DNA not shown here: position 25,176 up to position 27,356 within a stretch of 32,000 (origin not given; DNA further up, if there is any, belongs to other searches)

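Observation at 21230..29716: Compact ten-gene type IV filament operon with no secretin, peptidase or retraction ATPase, and a gene order matching no classical system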

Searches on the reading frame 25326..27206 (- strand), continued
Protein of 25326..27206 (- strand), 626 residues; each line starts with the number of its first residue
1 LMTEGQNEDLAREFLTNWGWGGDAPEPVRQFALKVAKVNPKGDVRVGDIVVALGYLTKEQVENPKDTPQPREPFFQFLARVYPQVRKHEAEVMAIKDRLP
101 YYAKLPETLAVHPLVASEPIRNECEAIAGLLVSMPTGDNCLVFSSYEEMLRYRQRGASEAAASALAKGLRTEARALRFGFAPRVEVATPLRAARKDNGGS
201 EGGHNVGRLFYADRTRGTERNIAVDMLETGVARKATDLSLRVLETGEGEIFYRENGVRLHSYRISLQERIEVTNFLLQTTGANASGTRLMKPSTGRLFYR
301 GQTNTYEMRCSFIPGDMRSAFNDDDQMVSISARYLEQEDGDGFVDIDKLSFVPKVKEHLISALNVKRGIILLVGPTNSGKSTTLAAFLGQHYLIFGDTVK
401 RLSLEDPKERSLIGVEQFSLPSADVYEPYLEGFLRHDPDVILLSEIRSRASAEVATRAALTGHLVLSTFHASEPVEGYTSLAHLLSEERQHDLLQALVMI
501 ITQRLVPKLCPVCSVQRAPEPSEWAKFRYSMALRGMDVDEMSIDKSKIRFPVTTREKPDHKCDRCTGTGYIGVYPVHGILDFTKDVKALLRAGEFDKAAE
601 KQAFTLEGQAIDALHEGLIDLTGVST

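Call 21: get_annotated_region(hit=H24, flank=10000)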
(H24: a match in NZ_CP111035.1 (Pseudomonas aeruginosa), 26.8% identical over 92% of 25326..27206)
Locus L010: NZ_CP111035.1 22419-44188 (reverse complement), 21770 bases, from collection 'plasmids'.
description: Pseudomonas aeruginosa strain PALA50 plasmid pPALA50, complete sequence
organism: Pseudomonas aeruginosa (NCBI taxid 287)
taxonomy: Bacteria; Pseudomonadota; Gammaproteobacteria; Pseudomonadales; Pseudomonadaceae; Pseudomonas; Pseudomonas aeruginosa
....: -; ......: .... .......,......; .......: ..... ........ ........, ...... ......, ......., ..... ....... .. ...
typing (MOB-suite, as given by PLSDB): non-mobilizable
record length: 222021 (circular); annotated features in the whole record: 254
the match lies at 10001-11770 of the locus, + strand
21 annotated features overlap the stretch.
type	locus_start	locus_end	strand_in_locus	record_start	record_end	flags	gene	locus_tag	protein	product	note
CDS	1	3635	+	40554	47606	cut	-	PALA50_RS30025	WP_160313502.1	N-6 DNA methylase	GO:0006306 - DNA methylation [Evidence IEA]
CDS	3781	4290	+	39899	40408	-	-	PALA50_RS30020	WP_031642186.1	DotD/TraH family lipoprotein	-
CDS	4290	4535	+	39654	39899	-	-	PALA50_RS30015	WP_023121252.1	hypothetical protein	-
CDS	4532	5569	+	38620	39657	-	-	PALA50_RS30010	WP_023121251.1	hypothetical protein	-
CDS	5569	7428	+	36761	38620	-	-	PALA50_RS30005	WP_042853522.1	hypothetical protein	-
CDS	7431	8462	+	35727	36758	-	-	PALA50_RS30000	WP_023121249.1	type II secretion system protein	-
CDS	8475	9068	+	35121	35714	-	-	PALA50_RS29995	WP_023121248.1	type II secretion system protein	-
CDS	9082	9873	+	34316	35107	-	-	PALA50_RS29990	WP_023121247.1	hypothetical protein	-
CDS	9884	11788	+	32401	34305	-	-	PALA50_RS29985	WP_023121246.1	ATPase, T2SS/T4P/T4SS family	-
CDS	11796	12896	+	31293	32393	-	-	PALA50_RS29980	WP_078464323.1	type II secretion system F family protein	-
CDS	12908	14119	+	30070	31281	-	-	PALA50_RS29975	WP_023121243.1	hypothetical protein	-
CDS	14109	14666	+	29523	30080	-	-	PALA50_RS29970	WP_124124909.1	hypothetical protein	-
CDS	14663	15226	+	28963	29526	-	-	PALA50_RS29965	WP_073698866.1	hypothetical protein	-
CDS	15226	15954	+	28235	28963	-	-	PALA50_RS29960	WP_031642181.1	hypothetical protein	-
CDS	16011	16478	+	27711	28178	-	-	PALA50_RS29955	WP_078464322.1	lytic transglycosylase domain-containing protein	-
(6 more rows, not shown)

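Call 30: search_protein_families(library=pfam, max_evalue=0.01, proteins=[L010:4532-5569:+, L010:3781-4290:+, L010:5569-7428:+, L006:7864-9585:+, L006:17917-19194:+, L010:15226-15954:+])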
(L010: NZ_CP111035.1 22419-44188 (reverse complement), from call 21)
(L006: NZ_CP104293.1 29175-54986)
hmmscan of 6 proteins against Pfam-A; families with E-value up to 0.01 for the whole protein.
L010:4532-5569:+ (345 aa): 1 family
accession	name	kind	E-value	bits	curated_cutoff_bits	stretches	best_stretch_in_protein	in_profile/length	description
PF10671.14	TcpQ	-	0.0064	17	27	0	276-322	10-54/80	Toxin co-regulated pilus biosynthesis protein Q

L010:3781-4290:+ (169 aa): 1 family
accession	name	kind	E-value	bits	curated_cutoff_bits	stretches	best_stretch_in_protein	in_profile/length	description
PF16816.10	DotD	-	5.9e-10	39.8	27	1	35-162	3-121/121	DotD protein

L010:5569-7428:+ (619 aa): 2 families
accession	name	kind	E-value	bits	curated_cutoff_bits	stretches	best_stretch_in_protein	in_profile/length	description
PF00263.26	Secretin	-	1.9e-10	41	27.5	1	431-583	2-137/169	Bacterial type II and III secretion system protein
PF07655.18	Secretin_N_2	-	0.00025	21.9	23.4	1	163-239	16-79/91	Secretin N-terminal domain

L006:7864-9585:+ (573 aa): 1 family
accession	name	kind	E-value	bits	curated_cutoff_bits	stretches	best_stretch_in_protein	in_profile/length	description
PF00263.26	Secretin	-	1.8e-11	44.4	27.5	1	391-540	2-135/169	Bacterial type II and III secretion system protein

L006:17917-19194:+ (425 aa): 0 families

L010:15226-15954:+ (242 aa): 0 families

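Call 43: search_solved_structures(query=window:25326-27206:-, max_evalue=0.00001)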
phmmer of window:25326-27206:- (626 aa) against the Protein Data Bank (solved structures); distinct sequences matched with E-value up to 0.00001: 24.
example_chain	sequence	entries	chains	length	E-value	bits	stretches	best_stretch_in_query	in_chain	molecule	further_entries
5it5_F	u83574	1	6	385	6.8e-32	113.8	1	341-595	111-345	ATP binding motif-containing protein PilF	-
5oiu_A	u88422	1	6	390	7.2e-32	113.8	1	341-595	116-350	Type IV pilus assembly protein PilF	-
6ejf_A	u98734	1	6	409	8.5e-32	113.5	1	341-595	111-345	Type IV pilus assembly protein PilF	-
6f8l_G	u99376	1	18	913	6.6e-31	110.6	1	341-595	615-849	Type IV pilus assembly protein PilF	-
3jc8_Ba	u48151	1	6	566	2.5e-23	85.6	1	250-522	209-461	Type IV-A pilus assembly ATPase PilB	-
4pht_A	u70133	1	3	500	2.9e-23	85.4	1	344-601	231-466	General secretory pathway protein E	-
6olj_C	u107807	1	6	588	4.1e-23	84.8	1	230-519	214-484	Type IV pilus biogenesis ATPase PilB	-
5tsg_B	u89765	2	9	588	4.6e-23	84.7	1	230-515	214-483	Type IV pilus biogenesis ATPase PilB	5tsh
1p9r_A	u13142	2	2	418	7.1e-23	84.1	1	363-523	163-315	General secretion pathway protein E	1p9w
5zfr_A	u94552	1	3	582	1.7e-22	82.8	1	333-515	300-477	Type IV pilus biogenesis ATPase PilB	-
4kss_A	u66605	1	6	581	1.8e-22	82.7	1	363-522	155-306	Type II secretion system protein E, hemolysin-coregulated protein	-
4ksr_A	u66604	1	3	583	1.8e-22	82.7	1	363-522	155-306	Type II secretion system protein E, Hemolysin-coregulated protein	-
5fl3_A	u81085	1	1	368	1.8e-19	72.9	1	360-509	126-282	PILI RETRACTION PROTEIN PILT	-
10my_A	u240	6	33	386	7.3e-18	67.5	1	357-497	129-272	PilT/PilU family type 4a pilus ATPase | Twitching motility protein PilT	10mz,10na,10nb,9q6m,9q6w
9n32_A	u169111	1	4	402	2.3e-16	62.6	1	358-507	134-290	PilU protein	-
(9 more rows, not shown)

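Call 81: search_dna_similar(query=window:25326-27206:-, collection=plasmids, mode=protein, rows=spread, max_rows=45)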
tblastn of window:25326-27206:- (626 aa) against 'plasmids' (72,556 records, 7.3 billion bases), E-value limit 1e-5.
Records with a match: 4496; places in all: 6864; records where one place covers at least 80% of the query: 25.
Best place of each record, by identity: >=99% 2; 60-80% 3; <60% 4491.
By first word of the organism name: Escherichia 2252; Salmonella 527; Klebsiella 344; Pseudomonas 236; Shigella 144; Vibrio 129; Ralstonia 119; Serratia 105; Enterobacter 63; Burkholderia 51; and 163 more.
By predicted mobility (MOB-suite, as given by PLSDB): conjugative 3006; non-mobilizable 945; mobilizable 545.
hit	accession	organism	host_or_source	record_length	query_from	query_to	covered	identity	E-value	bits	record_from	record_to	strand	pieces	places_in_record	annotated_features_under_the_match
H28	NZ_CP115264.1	Pseudomonas aeruginosa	Homo sapiens,culture samples from human ...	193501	1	626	100%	99.4%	0e+0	1265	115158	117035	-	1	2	ATPase, T2SS/T4P/T4SS family | hypothetical protein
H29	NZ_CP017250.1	Escherichia coli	-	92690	226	608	61%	29.7%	2e-23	114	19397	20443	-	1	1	gspE: type II secretion system ATPase GspE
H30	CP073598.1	Escherichia coli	Homo sapiens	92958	226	608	61%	29.7%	2e-23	114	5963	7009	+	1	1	gspE: type II secretion system ATPase GspE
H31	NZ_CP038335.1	Escherichia coli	cattle,cattle feces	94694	226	608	61%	29.7%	2e-23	114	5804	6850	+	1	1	gspE: type II secretion system ATPase GspE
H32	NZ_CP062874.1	Escherichia coli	Sus scrofa domesticus,feces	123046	226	608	61%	29.2%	2e-24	117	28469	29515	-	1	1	gspE: type II secretion system ATPase GspE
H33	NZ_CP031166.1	Euzebya pacifica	-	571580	225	603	61%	25.4%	1e-14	86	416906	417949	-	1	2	ATPase, T2SS/T4P/T4SS family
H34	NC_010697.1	Erwinia tasmaniensis Et1/99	-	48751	212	548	54%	25.8%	3e-8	65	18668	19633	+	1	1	ATPase, T2SS/T4P/T4SS family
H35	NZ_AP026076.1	Acaryochloris marina MBIC10699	cell culture,Ascidian, Diplosoma similis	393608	346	593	40%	32.0%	1e-23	114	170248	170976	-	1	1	GspE/PulE family protein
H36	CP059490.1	Ralstonia solanacearum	Casuarina equisetifolia,plant ...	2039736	368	590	36%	34.2%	2e-23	114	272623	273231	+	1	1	type II/IV secretion system protein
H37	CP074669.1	Salmonella enterica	environmental,water stream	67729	225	513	46%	25.4%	1e-10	73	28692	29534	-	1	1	tadA: Flp pilus assembly complex ATPase component TadA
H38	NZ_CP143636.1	Shewanella xiamenensis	-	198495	348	621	44%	24.7%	2e-9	69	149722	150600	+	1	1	ATPase, T2SS/T4P/T4SS family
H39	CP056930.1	Escherichia coli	culture,Pooled sheep faecal samples ...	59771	313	513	32%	33.3%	6e-17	93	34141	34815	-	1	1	tadA: Flp pilus assembly complex ATPase component TadA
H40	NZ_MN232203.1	Escherichia coli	-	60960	313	513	32%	33.3%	6e-17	93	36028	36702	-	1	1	ATPase, T2SS/T4P/T4SS family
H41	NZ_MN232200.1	Escherichia coli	-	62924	313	513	32%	33.3%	6e-17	93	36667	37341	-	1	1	ATPase, T2SS/T4P/T4SS family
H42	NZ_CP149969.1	Escherichia coli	Homo sapiens,urine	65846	313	513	32%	33.3%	6e-17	93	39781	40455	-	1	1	ATPase, T2SS/T4P/T4SS family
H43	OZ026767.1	Escherichia coli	-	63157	313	513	32%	33.3%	7e-17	93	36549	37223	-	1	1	pilQ: nucleotide-binding protein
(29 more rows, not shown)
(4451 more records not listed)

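Call 82: get_annotated_region(hit=H43, flank=9000)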
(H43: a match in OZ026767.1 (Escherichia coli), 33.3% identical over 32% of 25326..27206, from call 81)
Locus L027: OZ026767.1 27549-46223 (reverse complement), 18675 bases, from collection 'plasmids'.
description: Escherichia coli isolate S35CTX genome assembly, plasmid: pS35CTX-TC-COL
organism: Escherichia coli (NCBI taxid 562)
taxonomy: Bacteria; Pseudomonadota; Gammaproteobacteria; Enterobacterales; Enterobacteriaceae; Escherichia; Escherichia coli
host: -; source: -; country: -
typing (MOB-suite, as given by PLSDB): conjugative; replicon IncI2; relaxase MOBP; mating-pair formation MPF_T
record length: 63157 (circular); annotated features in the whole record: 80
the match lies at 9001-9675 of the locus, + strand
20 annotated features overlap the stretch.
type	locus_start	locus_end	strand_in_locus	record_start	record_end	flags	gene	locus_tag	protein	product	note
CDS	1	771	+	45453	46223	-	-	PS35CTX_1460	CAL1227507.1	P-type conjugative transfer protein VirB9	-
CDS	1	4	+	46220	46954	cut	virB8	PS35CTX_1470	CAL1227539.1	conjugal transfer protein TraJ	-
CDS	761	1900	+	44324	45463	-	-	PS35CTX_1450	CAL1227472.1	channel protein VirB10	-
CDS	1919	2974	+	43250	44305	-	virB11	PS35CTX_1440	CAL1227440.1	P-type DNA transfer ATPase VirB11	-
CDS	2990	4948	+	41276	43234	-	virD4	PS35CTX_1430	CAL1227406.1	hypothetical protein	-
CDS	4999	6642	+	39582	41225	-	-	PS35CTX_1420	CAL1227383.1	type IVB pilus formation outer membrane protein, R64 PilN family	-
CDS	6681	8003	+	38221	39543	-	-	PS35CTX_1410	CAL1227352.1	hypothetical protein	-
CDS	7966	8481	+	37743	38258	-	-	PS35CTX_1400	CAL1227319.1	pilus biosynthesis protein PilP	-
CDS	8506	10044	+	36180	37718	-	pilQ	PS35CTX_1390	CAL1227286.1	nucleotide-binding protein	-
CDS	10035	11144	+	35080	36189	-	-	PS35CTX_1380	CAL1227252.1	pilus biosynthesis protein PilR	-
CDS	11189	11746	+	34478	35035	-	-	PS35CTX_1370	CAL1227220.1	pilus assembly protein PilX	-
CDS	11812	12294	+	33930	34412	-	-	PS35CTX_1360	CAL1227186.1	lytic transglycosylase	-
CDS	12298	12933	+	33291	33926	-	-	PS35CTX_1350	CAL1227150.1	hypothetical protein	-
CDS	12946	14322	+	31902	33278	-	-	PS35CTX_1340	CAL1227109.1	hypothetical protein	-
CDS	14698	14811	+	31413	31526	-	-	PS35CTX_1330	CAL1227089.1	hypothetical protein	-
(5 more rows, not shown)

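Call 99: get_annotated_region(hit=H7, flank=12000)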
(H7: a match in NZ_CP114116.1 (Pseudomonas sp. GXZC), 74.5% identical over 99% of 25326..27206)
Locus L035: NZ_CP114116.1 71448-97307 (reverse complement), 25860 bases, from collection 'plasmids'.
description: Pseudomonas sp. GXZC plasmid unnamed, complete sequence
organism: Pseudomonas sp. GXZC (NCBI taxid 3003351)
taxonomy: Bacteria; Pseudomonadota; Gammaproteobacteria; Pseudomonadales; Pseudomonadaceae; Pseudomonas; Pseudomonas sp. GXZC
host: -; source: Sus scrofa,mixed culture,semen; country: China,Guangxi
typing (MOB-suite, as given by PLSDB): non-mobilizable; replicon rep_cluster_2169
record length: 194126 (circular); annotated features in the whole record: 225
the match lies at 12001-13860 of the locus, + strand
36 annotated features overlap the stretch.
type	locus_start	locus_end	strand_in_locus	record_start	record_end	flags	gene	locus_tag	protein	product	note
CDS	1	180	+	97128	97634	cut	-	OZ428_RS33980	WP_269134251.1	hypothetical protein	-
CDS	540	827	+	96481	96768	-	-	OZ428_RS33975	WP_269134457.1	hypothetical protein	-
CDS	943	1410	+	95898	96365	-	-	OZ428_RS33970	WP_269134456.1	hypothetical protein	-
CDS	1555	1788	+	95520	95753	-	-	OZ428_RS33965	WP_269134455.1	hypothetical protein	-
CDS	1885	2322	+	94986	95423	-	-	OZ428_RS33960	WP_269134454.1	hypothetical protein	-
CDS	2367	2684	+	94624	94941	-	-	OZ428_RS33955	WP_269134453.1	hypothetical protein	-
CDS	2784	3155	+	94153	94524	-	-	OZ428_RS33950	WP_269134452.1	hypothetical protein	-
CDS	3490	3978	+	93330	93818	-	-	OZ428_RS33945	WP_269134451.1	hypothetical protein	-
CDS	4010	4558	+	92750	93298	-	-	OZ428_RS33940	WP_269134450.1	phospholipase D family protein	-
CDS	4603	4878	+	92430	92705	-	-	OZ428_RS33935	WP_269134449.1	hypothetical protein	-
CDS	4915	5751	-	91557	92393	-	-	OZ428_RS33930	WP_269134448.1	metallophosphoesterase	-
CDS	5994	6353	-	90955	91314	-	-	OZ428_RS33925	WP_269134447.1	hypothetical protein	-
CDS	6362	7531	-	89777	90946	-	-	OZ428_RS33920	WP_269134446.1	site-specific integrase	GO:0015074 - DNA integration [Evidence IEA]; GO:0006310 - DNA recombination [Evidence IEA]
CDS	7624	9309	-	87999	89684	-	-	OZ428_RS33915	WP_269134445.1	hypothetical protein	-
CDS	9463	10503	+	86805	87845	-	-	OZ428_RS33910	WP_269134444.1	type II secretion system protein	-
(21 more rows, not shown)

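Call 105: search_protein_families(library=ncbifam, max_evalue=0.01, proteins=[L010:5569-7428:+, L006:7864-9585:+, L010:4532-5569:+, L006:7409-7864:+])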
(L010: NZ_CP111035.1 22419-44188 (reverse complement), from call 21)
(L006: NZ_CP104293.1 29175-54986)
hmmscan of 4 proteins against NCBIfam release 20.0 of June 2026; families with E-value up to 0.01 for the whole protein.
L010:5569-7428:+ (619 aa): 2 families
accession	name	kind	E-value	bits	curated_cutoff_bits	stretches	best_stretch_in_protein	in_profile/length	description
TIGR02519.1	pilus_MshL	equivalog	1.5e-14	53.7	250.2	1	308-582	1-258/290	pilus (MSHA type) biogenesis protein MshL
TIGR02517.1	type_II_gspD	equivalog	0.0018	16.8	351.35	1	276-582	273-558/600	type II secretion system secretin GspD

L006:7864-9585:+ (573 aa): 2 families
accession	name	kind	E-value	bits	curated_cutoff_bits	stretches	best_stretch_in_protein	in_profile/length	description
TIGR02519.1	pilus_MshL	equivalog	3.4e-12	46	250.2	1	269-540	1-257/290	pilus (MSHA type) biogenesis protein MshL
TIGR02516.1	type_III_yscC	equivalog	0.0044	15.6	238.45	1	390-540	299-428/463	type III secretion system outer membrane ring subunit SctC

L010:4532-5569:+ (345 aa): 0 families

L006:7409-7864:+ (151 aa): 0 families
